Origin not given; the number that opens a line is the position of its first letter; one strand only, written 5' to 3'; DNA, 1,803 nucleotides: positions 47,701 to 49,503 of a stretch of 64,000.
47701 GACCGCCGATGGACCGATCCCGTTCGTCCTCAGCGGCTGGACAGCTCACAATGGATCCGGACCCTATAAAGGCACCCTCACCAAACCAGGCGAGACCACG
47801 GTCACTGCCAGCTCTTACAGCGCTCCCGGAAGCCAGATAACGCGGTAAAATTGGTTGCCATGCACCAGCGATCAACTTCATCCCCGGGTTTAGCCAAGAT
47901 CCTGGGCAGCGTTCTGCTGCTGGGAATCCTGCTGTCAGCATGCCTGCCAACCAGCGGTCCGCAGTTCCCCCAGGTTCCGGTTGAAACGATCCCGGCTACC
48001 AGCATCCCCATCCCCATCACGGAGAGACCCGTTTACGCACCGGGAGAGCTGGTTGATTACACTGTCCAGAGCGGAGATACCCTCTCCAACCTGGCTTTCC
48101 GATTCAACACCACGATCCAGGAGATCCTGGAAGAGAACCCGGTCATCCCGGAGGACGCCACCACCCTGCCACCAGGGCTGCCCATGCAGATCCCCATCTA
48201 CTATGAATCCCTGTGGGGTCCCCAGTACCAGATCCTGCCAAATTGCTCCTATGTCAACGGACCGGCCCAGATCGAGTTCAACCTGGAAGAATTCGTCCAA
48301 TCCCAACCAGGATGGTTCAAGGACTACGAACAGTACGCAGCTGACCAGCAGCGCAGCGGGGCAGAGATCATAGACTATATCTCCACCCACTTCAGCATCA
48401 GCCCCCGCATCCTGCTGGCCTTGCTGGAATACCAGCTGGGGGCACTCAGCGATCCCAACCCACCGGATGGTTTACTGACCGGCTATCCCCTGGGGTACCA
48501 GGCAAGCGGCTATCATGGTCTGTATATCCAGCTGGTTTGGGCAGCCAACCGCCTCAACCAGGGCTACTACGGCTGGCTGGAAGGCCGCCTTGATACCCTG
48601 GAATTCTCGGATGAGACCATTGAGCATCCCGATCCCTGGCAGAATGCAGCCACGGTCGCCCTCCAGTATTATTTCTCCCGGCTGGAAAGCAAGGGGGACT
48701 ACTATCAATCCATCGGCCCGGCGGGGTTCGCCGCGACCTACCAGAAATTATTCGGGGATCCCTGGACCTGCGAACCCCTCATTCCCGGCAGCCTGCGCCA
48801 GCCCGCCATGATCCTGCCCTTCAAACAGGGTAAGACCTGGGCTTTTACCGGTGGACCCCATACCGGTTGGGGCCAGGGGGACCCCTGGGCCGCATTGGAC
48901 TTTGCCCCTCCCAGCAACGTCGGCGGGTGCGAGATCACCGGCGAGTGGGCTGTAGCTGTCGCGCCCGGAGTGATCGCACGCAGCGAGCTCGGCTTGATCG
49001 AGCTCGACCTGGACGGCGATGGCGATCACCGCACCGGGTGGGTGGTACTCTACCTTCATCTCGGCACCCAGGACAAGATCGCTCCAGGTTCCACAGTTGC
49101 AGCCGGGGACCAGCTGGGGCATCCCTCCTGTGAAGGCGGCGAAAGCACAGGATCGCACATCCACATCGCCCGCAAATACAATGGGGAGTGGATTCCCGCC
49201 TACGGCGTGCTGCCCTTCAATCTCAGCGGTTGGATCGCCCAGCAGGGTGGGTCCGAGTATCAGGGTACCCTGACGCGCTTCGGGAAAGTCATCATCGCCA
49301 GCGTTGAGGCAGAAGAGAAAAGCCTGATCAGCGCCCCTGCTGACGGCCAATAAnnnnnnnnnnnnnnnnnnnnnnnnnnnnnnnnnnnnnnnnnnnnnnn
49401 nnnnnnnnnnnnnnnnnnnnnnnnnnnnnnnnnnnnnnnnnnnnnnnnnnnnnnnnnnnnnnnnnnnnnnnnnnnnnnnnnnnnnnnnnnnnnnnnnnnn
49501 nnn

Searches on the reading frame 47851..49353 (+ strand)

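Call 77: search_protein_families(library=pfam, proteins=[window:47851-49353:+], max_evalue=0.001)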
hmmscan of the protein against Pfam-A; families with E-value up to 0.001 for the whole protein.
window:47851-49353:+ (500 aa): 3 families
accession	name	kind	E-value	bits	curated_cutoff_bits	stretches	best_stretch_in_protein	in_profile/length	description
PF01476.26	LysM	-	2.2e-09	37.6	20.9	1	70-115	1-43/43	LysM domain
PF01551.29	Peptidase_M23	-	5.2e-06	27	28.7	1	392-446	40-92/96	Peptidase family M23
PF23473.1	LysM3_LYK4_5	-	0.00079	19.9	29.3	0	67-97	2-32/48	LYK4/5 LysM3 domain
